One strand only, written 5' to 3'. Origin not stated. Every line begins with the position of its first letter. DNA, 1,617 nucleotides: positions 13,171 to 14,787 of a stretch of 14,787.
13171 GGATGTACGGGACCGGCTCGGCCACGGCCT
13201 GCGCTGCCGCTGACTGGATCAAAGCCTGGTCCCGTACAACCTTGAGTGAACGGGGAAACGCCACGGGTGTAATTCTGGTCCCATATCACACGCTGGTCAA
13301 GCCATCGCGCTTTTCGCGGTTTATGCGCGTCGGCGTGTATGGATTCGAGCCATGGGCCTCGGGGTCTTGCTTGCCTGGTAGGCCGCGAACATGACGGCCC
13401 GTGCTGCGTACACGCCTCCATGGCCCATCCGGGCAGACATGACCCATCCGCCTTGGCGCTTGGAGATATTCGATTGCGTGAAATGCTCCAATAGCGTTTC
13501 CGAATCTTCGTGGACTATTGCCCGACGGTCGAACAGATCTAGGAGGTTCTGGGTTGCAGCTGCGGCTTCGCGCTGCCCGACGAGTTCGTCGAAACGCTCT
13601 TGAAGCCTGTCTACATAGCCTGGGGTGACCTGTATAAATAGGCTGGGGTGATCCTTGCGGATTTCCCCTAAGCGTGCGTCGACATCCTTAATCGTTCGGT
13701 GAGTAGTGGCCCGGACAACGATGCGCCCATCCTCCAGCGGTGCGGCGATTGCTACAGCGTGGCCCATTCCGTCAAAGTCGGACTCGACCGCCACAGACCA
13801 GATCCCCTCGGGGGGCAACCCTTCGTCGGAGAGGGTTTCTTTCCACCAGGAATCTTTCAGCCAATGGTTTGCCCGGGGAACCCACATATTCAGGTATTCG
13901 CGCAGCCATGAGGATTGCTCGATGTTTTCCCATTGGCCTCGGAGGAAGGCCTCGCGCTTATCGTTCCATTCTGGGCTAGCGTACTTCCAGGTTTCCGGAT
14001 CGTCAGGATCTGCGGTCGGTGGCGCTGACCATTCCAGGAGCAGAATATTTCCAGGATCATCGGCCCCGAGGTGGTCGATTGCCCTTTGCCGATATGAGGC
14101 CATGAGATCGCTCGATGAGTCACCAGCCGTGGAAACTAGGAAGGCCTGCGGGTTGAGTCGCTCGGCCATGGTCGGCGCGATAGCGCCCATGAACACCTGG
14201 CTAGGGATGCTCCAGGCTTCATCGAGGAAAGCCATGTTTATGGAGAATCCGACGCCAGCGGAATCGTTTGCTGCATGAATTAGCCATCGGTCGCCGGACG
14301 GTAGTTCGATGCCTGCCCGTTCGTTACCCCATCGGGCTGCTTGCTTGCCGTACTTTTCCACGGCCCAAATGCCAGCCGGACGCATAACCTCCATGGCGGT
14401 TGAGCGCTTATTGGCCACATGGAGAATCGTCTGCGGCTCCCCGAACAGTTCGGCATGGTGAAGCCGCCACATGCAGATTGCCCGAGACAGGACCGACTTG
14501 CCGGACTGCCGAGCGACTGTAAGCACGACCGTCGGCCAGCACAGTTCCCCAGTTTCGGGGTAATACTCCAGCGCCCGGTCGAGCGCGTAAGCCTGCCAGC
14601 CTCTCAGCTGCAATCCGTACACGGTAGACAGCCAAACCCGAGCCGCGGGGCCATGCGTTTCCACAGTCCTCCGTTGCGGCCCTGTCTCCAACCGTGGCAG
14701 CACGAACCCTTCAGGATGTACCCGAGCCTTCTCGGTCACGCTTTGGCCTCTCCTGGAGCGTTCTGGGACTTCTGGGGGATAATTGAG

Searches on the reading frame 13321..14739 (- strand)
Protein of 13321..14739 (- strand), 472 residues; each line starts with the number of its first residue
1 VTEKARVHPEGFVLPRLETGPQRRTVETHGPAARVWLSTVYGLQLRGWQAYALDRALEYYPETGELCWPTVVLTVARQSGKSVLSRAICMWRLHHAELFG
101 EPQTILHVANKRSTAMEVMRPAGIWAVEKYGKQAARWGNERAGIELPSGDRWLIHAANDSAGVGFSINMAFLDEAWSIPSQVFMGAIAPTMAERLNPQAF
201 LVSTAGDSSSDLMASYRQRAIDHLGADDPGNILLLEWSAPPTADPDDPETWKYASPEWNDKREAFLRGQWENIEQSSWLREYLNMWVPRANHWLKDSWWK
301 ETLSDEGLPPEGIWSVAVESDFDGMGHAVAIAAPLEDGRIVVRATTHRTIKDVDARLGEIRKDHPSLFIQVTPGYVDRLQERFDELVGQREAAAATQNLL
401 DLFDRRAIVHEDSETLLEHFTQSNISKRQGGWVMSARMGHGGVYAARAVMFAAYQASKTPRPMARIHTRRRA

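Call 9: search_protein_families(library=phrogs, proteins=[window:13321-14739:-], max_evalue=0.01)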
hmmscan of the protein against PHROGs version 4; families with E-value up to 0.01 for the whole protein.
window:13321-14739:- (472 aa): 4 families
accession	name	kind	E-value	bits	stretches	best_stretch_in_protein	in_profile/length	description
phrog_9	-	head and packaging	2.8e-39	136.6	1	16-460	66-667/812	terminase large subunit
phrog_2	-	head and packaging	5.7e-12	46.2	1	44-371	265-532/807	terminase large subunit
phrog_5989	-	head and packaging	7.5e-05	23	1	63-178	158-263/347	terminase large subunit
phrog_4914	-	head and packaging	0.00011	22.9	1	44-122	80-157/213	terminase large subunit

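Call 10: search_dna_similar(query=window:13321-14739:-, collection=phages, mode=protein, max_rows=30)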
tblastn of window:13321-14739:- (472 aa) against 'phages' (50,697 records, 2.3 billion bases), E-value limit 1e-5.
Records with a match: 772; places in all: 772; records where one place covers at least 80% of the query: 77.
Best place of each record, by identity: <60% 772.
By first word of the organism name: Microbacterium 232; Arthrobacter 206; Mycobacterium 119; Gordonia 111; Synechococcus 66; Corynebacterium 17; Curtobacterium 7; Rhodococcus 5; Cyanophage 2; Pseudomonas 1; and 6 more.
By host as written in the record: Microbacterium foliorum NRRL B-24224 146; Arthrobacter sp. ATCC 21022 139; Mycobacterium smegmatis mc2 155 84; Gordonia terrae 3612 83; Microbacterium foliorum NRRL B-24224 SEA 66; - 58; Arthrobacter globiformis B-2979 23; Mycobacterium smegmatis mc#155 19; and 70 more.
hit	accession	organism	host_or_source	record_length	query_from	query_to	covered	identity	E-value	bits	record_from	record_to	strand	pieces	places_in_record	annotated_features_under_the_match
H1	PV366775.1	Gordonia phage Frizzle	Gordonia terrae 3612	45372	9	441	92%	27.7%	8e-21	102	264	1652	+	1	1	1: terminase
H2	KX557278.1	Gordonia phage Ghobes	Gordonia terrae 3612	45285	9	441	92%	27.7%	9e-21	102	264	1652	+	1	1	1: terminase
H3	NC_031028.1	Gordonia phage Ghobes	Gordonia terrae 3612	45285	9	441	92%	27.7%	9e-21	102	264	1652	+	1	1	1: terminase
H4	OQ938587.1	Gordonia phage Sapo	Gordonia terrae 3612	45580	9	441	92%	26.9%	5e-15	84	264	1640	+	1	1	1: terminase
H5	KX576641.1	Arthrobacter phage Lucy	Arthrobacter sp. ATCC 21022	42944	5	368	77%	31.6%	3e-18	94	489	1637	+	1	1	terminase | hypothetical protein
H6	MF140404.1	Arthrobacter phage Christian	Arthrobacter sp. ATCC 21022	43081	5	368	77%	31.6%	3e-18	94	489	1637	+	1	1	2: terminase | 1: hypothetical protein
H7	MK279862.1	Arthrobacter phage Lennox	Arthrobacter sp. ATCC 21022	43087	5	368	77%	31.6%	3e-18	94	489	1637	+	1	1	2: terminase | 1: hypothetical protein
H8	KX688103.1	Arthrobacter phage Greenhouse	Arthrobacter sp. ATCC 21022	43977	5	368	77%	31.6%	6e-18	93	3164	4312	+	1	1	terminase | hypothetical protein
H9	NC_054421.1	Arthrobacter phage Greenhouse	Arthrobacter sp. ATCC 21022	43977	5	368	77%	31.6%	6e-18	93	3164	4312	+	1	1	terminase | hypothetical protein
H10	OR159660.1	Arthrobacter phage Lakshmi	Arthrobacter sp. ATCC 21022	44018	5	368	77%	31.6%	6e-18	93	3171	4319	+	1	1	5: terminase | 4: hypothetical protein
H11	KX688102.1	Arthrobacter phage Oxynfrius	Arthrobacter sp. ATCC 21022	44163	5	368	77%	31.6%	7e-18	93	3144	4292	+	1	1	terminase | hypothetical protein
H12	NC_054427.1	Arthrobacter phage Oxynfrius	Arthrobacter sp. ATCC 21022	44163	5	368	77%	31.6%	7e-18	93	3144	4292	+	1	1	terminase | hypothetical protein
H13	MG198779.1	Arthrobacter phage Urla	Arthrobacter sp. ATCC 21022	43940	5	368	77%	31.4%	6e-17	90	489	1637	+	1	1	terminase | hypothetical protein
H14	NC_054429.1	Arthrobacter phage Urla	Arthrobacter sp. ATCC 21022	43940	5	368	77%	31.4%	6e-17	90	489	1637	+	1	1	terminase | hypothetical protein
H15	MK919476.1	Arthrobacter phage EstebanJulior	Arthrobacter sp. ATCC 21022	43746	5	368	77%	31.4%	1e-16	89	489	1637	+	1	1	2: terminase | 1: hypothetical protein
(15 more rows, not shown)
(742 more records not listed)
